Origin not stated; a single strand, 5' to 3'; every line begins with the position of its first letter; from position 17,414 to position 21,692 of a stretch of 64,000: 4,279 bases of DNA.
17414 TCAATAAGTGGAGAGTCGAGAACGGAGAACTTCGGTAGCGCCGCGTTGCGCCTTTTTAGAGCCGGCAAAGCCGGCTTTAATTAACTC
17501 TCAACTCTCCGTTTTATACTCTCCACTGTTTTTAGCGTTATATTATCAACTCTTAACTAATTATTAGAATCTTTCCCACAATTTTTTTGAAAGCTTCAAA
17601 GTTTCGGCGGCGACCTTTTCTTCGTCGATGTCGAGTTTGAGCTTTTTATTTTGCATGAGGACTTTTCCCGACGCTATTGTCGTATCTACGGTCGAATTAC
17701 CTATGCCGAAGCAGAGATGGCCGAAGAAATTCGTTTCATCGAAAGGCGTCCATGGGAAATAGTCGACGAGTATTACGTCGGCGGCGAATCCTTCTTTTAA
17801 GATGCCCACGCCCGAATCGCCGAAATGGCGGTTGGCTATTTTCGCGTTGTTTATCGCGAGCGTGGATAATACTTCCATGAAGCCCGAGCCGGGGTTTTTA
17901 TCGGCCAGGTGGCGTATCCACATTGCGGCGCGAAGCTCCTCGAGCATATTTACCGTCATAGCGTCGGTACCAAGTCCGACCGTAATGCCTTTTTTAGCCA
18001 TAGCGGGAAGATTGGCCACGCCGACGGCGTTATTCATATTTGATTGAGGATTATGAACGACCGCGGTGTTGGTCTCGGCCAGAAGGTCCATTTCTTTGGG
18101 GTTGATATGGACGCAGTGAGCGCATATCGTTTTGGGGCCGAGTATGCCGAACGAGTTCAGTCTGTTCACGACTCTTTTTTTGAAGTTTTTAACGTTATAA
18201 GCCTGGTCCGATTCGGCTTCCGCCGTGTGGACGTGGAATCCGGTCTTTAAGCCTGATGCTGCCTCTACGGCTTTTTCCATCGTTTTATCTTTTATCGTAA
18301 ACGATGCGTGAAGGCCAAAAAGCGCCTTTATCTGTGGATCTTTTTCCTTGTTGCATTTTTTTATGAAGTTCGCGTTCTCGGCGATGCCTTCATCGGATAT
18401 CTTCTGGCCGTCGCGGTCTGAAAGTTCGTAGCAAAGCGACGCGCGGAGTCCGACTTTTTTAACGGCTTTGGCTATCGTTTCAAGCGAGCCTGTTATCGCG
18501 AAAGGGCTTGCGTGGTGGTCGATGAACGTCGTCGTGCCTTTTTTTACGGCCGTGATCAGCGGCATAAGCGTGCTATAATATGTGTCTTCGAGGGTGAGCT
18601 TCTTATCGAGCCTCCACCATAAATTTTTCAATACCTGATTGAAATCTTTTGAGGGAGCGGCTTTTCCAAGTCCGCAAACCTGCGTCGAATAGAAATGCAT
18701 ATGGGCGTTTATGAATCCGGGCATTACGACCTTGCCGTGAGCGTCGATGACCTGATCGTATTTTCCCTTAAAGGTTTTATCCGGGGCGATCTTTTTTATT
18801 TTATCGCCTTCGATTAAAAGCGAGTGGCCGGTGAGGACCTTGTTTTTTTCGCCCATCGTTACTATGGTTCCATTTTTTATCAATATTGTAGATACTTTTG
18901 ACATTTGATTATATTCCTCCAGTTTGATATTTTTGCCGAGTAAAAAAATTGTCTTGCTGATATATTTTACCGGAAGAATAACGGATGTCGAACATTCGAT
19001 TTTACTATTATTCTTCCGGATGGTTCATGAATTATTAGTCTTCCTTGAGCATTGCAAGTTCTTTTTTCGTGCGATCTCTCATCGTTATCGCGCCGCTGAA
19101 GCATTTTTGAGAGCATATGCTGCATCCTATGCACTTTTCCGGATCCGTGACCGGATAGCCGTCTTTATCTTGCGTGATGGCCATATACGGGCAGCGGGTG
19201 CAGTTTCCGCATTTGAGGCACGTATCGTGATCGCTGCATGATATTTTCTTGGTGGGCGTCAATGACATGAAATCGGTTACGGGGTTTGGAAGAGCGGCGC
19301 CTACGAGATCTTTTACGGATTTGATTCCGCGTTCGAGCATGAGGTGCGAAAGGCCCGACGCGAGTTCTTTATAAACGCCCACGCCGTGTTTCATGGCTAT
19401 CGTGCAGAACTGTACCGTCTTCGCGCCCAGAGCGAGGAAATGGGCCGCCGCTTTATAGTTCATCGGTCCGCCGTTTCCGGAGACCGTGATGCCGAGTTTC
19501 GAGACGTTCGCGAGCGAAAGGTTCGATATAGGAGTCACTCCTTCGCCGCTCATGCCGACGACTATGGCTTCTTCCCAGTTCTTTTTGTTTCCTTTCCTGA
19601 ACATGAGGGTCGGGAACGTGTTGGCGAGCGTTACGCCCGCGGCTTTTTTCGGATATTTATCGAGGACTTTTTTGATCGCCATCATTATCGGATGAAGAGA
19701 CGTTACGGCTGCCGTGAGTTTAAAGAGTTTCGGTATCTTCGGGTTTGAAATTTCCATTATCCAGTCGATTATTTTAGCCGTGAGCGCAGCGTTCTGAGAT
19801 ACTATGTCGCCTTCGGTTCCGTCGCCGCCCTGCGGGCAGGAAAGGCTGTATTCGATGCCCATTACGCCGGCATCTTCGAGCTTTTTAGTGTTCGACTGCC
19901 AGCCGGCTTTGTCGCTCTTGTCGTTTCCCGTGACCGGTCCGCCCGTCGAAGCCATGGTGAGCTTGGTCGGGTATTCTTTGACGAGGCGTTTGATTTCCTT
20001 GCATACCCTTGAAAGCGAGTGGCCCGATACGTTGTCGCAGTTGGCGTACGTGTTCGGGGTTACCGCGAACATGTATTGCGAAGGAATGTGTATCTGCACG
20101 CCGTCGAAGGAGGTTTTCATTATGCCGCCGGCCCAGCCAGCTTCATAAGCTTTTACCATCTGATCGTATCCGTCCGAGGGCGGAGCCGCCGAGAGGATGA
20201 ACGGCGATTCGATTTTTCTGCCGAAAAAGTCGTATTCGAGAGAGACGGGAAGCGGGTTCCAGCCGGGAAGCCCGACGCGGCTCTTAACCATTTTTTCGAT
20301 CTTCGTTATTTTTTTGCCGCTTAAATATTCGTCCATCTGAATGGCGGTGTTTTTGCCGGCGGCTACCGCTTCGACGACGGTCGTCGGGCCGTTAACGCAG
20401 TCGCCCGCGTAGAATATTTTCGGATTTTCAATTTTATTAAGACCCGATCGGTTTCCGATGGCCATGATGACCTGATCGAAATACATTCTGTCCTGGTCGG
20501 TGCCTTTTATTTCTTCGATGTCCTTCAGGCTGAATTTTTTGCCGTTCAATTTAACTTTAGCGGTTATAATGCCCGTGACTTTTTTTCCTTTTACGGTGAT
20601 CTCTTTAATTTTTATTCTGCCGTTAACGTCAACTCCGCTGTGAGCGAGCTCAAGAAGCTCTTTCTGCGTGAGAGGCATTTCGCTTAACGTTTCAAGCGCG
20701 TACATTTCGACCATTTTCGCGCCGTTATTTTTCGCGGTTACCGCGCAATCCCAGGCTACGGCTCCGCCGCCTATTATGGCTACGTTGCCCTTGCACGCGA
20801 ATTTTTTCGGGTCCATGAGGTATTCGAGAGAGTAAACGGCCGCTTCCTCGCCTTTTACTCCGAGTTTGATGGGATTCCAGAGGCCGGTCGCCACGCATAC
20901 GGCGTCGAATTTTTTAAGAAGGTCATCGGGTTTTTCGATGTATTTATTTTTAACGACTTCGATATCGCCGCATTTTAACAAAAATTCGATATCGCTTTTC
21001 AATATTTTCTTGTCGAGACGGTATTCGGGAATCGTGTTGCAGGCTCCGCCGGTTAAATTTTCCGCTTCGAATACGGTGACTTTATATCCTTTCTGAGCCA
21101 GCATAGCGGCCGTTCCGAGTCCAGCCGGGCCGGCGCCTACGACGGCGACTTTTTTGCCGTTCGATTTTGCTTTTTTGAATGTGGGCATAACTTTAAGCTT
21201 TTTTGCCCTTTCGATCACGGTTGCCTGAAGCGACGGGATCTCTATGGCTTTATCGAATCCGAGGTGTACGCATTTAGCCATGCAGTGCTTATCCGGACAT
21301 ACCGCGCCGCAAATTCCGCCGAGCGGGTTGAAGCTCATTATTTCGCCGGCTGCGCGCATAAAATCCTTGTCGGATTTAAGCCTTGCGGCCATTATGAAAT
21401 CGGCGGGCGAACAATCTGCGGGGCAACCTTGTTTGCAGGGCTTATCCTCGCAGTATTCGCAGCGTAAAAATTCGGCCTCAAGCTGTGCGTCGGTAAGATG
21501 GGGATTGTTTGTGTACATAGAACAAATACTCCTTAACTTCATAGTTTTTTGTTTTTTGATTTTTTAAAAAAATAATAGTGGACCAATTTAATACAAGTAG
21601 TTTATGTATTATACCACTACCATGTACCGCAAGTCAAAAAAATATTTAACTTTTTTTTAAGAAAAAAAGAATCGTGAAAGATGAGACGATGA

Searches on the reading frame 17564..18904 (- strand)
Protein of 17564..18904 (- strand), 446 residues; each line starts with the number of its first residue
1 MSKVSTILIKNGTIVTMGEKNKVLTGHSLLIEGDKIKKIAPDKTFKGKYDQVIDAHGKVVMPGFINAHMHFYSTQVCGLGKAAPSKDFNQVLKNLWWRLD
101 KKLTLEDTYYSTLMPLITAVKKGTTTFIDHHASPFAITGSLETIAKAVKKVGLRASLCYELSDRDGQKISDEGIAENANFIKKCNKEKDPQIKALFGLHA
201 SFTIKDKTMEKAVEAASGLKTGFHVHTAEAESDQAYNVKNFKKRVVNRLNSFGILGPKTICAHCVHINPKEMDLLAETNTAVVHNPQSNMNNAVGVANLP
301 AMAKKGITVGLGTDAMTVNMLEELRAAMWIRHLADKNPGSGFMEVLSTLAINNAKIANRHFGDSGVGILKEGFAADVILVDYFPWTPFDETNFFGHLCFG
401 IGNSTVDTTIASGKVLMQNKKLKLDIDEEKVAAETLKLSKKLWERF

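Call 26: search_protein_families(library=ncbifam, proteins=[window:17564-18904:-], max_evalue=1e-20)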
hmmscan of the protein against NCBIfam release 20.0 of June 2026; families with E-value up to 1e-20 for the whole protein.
window:17564-18904:- (446 aa): 17 families
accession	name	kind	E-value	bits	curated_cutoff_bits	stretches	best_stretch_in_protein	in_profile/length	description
NF005540.0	PRK07203.1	equivalog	9.3e-167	555.2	444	1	7-446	2-442/444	putative aminohydrolase SsnA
TIGR03314.1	Se_ssnA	subfamily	2e-155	517.9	455.5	1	7-446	1-441/441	putative selenium metabolism protein SsnA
NF004701.0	PRK06038.1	equivalog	1.1e-77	261.6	609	1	4-444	3-428/432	N-ethylammeline chlorohydrolase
NF006252.0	PRK08393.1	equivalog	1.5e-66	225.2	617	1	6-442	2-423/424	N-ethylammeline chlorohydrolase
NF005557.0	PRK07228.1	equivalog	5.8e-61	206.5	522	1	6-444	2-439/445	5'-deoxyadenosine deaminase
NF004995.0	PRK06380.1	subfamily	8.8e-57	193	567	1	6-432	2-413/418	metal-dependent hydrolase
NF006549.0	PRK09045.1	equivalog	1.5e-56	191.9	540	1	6-442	9-439/444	TRZ/ATZ family hydrolase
NF006055.0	PRK08203.1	equivalog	2.3e-56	191.2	532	1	5-444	5-452/455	8-oxoguanine deaminase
NF012037.0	PRK15493.1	equivalog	8.7e-49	166.5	779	1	11-438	7-429/435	bifunctional S-methyl-5'-thioadenosine deaminase/S-adenosylhomocysteine deaminase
NF005211.0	PRK06687.1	equivalog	7.3e-43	146.9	703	1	11-422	6-415/419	TRZ/ATZ family protein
NF006056.0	PRK08204.1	subfamily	2.2e-42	145.4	391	1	6-437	4-435/449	hypothetical protein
NF009059.0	PRK12393.1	equivalog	5.5e-38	130.9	543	1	3-442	3-455/460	amidohydrolase family protein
TIGR02967.1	guan_deamin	equivalog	2.6e-31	109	375.4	1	6-382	8-362/401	guanine deaminase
NF004801.0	PRK06151.1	subfamily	4.5e-27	95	416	1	9-445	6-465/491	chlorohydrolase family protein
NF005552.0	PRK07213.1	equivalog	4.6e-27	94.9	294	1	8-381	3-350/382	chlorohydrolase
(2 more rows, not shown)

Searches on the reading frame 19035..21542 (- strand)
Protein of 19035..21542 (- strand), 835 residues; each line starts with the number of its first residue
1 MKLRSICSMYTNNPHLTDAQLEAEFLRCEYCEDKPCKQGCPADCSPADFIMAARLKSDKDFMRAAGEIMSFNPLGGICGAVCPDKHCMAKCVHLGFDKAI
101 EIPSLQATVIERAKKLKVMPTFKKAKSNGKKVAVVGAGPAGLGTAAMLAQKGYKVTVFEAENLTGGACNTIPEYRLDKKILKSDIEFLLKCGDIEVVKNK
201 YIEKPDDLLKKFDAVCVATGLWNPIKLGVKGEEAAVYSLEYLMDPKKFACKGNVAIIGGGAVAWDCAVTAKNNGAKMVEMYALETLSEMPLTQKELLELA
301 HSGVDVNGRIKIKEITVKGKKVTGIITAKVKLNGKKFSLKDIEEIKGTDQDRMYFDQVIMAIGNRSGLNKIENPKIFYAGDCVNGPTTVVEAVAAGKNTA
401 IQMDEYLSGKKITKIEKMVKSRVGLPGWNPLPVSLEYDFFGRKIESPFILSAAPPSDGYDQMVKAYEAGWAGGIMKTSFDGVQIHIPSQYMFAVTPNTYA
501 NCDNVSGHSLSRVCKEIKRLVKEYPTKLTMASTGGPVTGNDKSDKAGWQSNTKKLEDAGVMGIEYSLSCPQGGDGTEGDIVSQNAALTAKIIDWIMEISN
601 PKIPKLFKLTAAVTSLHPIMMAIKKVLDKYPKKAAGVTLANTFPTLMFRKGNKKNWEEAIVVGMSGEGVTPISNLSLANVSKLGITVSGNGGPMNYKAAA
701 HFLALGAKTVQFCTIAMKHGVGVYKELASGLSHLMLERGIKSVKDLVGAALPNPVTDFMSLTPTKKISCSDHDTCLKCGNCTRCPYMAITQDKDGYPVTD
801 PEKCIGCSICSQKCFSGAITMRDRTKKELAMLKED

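Call 26: search_protein_families(library=ncbifam, proteins=[window:19035-21542:-], max_evalue=1e-20)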
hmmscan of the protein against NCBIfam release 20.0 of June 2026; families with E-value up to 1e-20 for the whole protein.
window:19035-21542:- (835 aa): 17 families
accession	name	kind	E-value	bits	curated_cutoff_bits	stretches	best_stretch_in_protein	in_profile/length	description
NF009410.0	PRK12771.1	subfamily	4.1e-68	230.3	516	1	32-415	46-453/566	NAD(P)-binding protein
NF006183.0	PRK08318.1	equivalog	6.3e-58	196.5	335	1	435-827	4-403/422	NAD-dependent dihydropyrimidine dehydrogenase subunit PreA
NF009414.0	PRK12778.1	equivalog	2.7e-50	171.4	1103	1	19-366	322-686/752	bifunctional dihydroorotate dehydrogenase B NAD binding subunit/NADPH-dependent glutamate synthase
NF009454.0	PRK12814.1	equivalog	2.6e-48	164.9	916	1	30-424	99-517/657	putative NADPH-dependent glutamate synthase small subunit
TIGR01316.1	gltA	equivalog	3.2e-45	154.7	471.75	1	20-407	20-449/449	NADPH-dependent glutamate synthase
TIGR03315.1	Se_ygfK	equivalog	1.2e-43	148.8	835.3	1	31-403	442-835/1012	putative selenate reductase subunit YgfK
NF010590.0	PRK13984.1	equivalog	2.2e-40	138.4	946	1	18-331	184-509/611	putative oxidoreductase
NF009409.0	PRK12770.1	subfamily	8e-40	137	343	1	123-365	12-286/360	putative glutamate synthase subunit beta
TIGR01318.1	gltD_gamma_fam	subfamily_domain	8e-36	123.6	482.95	1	17-365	33-397/467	glutamate synthase, small subunit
TIGR01317.1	GOGAT_sm_gam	subfamily_domain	1.6e-35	123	447.7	1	15-409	31-480/485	glutamate synthase small subunit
NF009451.0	PRK12809.1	equivalog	6.2e-33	114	1154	1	19-326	201-529/639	formate-dependent uric acid utilization protein YgfT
NF009408.0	PRK12769.1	equivalog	4.2e-32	111.1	1003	1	17-363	216-581/659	formate-dependent uric acid utilization protein AegA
NF009413.0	PRK12775.1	equivalog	6.1e-31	107.1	1895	1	16-329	323-650/1006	putative trifunctional 2-polyprenylphenol hydroxylase/glutamate synthase subunit beta/ferritin domain-containing protein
NF045663.1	diclust_near_Sec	equivalog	8.9e-31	106.7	530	1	27-226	11-202/759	pyridine nucleotide-disulfide oxidoreductase/dicluster-binding protein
NF009415.0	PRK12779.1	equivalog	2.2e-23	82.1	1519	1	24-366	186-562/944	putative bifunctional glutamate synthase subunit beta/2-polyprenylphenol hydroxylase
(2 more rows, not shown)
